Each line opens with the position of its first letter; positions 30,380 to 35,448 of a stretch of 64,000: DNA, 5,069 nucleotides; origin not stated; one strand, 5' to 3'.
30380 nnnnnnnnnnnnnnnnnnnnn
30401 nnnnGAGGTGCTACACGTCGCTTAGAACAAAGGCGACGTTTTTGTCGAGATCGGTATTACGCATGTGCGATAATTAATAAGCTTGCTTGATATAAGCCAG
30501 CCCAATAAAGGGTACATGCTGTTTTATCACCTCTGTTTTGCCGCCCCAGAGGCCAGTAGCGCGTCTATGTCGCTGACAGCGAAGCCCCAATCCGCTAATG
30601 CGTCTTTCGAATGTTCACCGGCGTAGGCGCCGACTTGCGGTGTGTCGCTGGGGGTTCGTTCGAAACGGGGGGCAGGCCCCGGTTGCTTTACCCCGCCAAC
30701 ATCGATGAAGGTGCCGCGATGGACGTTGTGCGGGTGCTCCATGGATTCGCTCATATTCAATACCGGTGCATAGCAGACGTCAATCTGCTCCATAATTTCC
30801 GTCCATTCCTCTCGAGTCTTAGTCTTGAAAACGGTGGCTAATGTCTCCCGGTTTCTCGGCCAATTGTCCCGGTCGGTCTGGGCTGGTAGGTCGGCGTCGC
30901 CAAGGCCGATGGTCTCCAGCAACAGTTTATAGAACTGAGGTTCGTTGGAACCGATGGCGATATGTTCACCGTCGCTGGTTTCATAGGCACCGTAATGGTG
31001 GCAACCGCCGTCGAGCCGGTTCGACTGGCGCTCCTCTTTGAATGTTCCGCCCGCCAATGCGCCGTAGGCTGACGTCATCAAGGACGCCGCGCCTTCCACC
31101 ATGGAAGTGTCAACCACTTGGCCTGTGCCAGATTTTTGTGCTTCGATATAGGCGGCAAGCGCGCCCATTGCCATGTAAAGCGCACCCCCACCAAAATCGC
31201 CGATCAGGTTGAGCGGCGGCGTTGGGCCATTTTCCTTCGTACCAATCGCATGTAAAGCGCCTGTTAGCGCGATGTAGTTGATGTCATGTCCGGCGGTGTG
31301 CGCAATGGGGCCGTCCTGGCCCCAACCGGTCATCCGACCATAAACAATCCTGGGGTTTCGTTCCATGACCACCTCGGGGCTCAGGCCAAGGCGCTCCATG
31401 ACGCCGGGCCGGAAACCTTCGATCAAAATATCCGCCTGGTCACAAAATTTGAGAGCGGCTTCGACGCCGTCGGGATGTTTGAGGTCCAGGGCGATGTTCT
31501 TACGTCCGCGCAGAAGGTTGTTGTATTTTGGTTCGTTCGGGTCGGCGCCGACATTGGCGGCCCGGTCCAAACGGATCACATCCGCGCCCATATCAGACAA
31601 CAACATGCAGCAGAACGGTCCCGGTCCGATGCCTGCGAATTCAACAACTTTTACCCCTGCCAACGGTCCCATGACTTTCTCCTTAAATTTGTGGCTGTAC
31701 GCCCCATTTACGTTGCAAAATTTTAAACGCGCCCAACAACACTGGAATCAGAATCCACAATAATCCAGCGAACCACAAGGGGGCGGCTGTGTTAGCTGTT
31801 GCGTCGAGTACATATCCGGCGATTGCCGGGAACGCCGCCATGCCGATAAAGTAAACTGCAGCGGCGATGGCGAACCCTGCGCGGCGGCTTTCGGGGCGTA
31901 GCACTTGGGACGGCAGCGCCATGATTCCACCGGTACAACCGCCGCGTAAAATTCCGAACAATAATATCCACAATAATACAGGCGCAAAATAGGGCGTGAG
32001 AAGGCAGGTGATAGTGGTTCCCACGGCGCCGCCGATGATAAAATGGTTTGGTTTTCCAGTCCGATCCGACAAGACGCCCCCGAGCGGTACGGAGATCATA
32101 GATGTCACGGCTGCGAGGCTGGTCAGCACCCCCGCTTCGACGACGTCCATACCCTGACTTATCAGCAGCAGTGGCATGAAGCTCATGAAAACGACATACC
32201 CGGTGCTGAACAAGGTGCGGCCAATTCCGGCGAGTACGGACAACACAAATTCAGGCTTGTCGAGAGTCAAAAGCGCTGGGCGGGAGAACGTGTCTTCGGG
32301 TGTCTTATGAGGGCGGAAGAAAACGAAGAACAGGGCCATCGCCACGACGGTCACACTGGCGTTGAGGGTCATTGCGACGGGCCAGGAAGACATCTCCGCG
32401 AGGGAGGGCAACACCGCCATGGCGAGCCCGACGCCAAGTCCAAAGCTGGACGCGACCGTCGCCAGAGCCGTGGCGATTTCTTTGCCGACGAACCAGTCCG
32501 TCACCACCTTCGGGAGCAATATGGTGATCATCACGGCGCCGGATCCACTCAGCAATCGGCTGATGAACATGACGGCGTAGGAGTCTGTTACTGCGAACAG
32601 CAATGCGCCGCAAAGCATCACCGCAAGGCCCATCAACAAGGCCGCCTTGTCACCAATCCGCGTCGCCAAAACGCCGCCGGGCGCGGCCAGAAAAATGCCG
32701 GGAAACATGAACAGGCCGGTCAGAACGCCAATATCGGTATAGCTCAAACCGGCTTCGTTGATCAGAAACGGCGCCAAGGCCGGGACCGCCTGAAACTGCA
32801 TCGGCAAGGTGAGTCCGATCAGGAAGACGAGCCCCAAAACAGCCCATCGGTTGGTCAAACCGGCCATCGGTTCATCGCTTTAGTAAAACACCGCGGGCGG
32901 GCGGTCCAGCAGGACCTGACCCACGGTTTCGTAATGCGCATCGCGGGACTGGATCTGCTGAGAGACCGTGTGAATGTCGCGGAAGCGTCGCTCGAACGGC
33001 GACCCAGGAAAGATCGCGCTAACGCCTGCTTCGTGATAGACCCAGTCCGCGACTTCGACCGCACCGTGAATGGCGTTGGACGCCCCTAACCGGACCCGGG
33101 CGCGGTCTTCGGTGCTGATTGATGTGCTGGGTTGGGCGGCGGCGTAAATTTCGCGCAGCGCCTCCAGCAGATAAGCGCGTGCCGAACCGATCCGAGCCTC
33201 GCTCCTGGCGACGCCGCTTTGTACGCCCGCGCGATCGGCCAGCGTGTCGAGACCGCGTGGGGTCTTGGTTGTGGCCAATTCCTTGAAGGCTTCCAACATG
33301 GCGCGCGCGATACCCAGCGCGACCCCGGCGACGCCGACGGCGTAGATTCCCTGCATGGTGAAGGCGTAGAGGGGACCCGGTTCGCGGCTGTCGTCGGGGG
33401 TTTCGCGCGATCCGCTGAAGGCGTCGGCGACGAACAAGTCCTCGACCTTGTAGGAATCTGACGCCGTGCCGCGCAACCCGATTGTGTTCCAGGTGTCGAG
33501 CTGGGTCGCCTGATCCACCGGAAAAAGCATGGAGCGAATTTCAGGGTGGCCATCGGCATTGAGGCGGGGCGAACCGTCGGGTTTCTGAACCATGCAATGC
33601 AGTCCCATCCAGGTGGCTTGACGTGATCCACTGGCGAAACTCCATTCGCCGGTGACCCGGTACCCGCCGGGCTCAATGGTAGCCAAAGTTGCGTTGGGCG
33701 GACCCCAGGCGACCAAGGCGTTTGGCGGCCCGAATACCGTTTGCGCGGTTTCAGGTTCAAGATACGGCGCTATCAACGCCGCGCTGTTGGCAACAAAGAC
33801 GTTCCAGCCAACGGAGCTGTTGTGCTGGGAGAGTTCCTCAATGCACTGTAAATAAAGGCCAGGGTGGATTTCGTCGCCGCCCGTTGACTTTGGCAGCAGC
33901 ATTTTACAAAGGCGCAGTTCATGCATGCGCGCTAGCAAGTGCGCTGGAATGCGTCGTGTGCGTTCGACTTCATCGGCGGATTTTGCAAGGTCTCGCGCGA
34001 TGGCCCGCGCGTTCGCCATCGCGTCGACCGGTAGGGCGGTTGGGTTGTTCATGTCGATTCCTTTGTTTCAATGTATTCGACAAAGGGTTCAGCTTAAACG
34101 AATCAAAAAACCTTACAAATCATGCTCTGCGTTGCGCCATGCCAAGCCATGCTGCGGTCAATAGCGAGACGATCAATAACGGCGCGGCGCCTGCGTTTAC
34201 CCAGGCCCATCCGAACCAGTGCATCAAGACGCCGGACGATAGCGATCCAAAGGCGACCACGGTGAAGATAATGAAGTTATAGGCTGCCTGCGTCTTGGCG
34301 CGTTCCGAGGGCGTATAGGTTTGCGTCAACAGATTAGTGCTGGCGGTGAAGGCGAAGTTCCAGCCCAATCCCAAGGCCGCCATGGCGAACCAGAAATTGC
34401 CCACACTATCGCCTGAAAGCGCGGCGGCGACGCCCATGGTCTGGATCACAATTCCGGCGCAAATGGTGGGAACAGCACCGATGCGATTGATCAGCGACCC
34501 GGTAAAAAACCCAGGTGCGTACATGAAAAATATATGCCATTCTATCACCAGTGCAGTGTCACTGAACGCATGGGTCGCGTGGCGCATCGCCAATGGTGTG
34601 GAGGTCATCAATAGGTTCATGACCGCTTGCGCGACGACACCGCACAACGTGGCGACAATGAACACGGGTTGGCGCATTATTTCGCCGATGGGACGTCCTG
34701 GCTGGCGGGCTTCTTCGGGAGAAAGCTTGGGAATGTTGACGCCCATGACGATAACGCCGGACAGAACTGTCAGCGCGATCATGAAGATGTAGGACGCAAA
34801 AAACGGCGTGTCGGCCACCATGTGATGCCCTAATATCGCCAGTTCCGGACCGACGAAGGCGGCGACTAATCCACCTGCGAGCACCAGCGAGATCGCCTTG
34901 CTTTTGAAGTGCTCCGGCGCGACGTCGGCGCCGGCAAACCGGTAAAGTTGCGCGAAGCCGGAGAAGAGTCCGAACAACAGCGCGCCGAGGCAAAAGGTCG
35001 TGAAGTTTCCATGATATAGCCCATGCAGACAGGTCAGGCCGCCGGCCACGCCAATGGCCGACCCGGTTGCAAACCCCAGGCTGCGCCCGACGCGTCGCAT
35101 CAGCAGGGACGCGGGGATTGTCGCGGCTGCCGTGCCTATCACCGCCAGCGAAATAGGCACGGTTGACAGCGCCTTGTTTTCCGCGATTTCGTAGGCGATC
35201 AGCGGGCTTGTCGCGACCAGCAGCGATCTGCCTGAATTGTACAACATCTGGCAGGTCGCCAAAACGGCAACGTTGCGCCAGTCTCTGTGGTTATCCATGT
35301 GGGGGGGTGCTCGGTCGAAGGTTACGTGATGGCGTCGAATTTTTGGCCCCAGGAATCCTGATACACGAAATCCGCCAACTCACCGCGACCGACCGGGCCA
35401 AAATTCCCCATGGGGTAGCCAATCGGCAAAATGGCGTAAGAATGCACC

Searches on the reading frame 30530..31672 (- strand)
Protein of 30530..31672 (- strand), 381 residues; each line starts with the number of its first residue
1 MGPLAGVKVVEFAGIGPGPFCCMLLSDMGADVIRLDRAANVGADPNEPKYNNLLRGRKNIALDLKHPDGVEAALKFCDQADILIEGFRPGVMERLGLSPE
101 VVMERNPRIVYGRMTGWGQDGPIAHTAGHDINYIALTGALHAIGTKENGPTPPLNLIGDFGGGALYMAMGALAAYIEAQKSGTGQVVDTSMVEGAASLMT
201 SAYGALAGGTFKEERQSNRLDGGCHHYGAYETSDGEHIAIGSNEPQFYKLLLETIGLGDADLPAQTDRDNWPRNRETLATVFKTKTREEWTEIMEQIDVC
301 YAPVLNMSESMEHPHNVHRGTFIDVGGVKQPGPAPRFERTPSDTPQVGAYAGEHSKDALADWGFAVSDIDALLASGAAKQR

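Call 43: search_protein_families(library=pfam, proteins=[window:30530-31672:-], max_evalue=0.00001)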
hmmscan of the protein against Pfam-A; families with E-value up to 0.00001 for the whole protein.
window:30530-31672:- (381 aa): 1 family
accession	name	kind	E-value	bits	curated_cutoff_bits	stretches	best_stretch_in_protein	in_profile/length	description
PF02515.22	CoA_transf_3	-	6.7e-85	285.8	23.3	1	4-348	1-359/366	CoA-transferase family III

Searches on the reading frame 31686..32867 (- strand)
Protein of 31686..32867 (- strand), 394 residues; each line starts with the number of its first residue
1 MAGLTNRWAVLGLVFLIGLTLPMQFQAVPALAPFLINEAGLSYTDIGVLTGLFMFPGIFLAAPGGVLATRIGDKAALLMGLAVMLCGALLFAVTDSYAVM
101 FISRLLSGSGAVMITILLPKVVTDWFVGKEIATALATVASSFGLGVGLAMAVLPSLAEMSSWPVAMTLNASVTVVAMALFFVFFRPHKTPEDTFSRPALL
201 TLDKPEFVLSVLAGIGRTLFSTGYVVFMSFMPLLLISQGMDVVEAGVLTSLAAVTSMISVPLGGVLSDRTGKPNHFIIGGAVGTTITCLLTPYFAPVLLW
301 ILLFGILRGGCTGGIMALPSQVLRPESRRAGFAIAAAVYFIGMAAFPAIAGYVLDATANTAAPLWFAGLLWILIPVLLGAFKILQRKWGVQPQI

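Call 43: search_protein_families(library=pfam, proteins=[window:31686-32867:-], max_evalue=0.00001)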
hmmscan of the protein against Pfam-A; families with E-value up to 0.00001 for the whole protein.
window:31686-32867:- (394 aa): 2 families
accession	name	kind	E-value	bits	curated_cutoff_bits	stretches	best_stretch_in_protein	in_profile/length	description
PF07690.21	MFS_1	-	1.3e-38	133.3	33.4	2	15-193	2-181/347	Major Facilitator Superfamily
PF12832.13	MFS_1_like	-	1.1e-06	28.5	25.2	1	227-381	18-173/373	MFS_1 like family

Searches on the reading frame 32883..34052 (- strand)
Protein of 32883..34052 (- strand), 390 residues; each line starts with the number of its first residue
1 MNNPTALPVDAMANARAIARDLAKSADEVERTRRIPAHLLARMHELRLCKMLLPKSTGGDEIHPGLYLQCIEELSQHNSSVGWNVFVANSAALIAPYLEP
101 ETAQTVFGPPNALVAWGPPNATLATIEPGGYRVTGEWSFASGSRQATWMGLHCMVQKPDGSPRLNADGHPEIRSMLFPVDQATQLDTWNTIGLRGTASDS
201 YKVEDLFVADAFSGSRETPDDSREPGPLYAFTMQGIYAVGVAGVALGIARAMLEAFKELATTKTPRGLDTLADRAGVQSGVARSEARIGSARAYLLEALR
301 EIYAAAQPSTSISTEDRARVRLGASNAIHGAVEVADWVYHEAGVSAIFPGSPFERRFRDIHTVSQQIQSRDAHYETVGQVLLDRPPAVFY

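Call 43: search_protein_families(library=pfam, proteins=[window:32883-34052:-], max_evalue=0.00001)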
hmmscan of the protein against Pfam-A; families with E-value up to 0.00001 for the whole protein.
window:32883-34052:- (390 aa): 2 families
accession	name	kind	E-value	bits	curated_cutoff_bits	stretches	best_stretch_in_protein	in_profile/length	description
PF08028.16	Acyl-CoA_dh_2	-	5.5e-25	88.6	22.7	1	240-365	2-128/134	Acyl-CoA dehydrogenase, C-terminal domain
PF02771.21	Acyl-CoA_dh_N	-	4e-07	30.8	22.9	1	16-92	12-89/113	Acyl-CoA dehydrogenase, N-terminal domain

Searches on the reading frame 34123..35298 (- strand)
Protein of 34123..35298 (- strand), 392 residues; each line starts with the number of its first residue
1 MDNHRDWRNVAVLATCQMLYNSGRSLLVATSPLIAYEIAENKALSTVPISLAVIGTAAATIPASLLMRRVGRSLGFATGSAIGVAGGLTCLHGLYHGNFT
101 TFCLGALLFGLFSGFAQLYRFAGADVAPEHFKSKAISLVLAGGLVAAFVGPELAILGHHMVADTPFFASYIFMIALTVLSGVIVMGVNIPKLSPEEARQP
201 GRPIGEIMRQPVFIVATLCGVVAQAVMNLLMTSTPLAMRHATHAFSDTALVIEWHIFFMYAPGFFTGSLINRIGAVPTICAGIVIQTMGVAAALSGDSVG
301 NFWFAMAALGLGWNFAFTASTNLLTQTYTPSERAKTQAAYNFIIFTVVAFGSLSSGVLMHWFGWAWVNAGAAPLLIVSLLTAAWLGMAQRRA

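Call 43: search_protein_families(library=pfam, proteins=[window:34123-35298:-], max_evalue=0.00001)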
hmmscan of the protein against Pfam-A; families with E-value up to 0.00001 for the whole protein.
window:34123-35298:- (392 aa): 1 family
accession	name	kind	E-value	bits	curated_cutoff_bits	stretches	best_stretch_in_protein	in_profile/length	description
PF07690.21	MFS_1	-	2.7e-24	86.2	33.4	2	13-246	1-235/347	Major Facilitator Superfamily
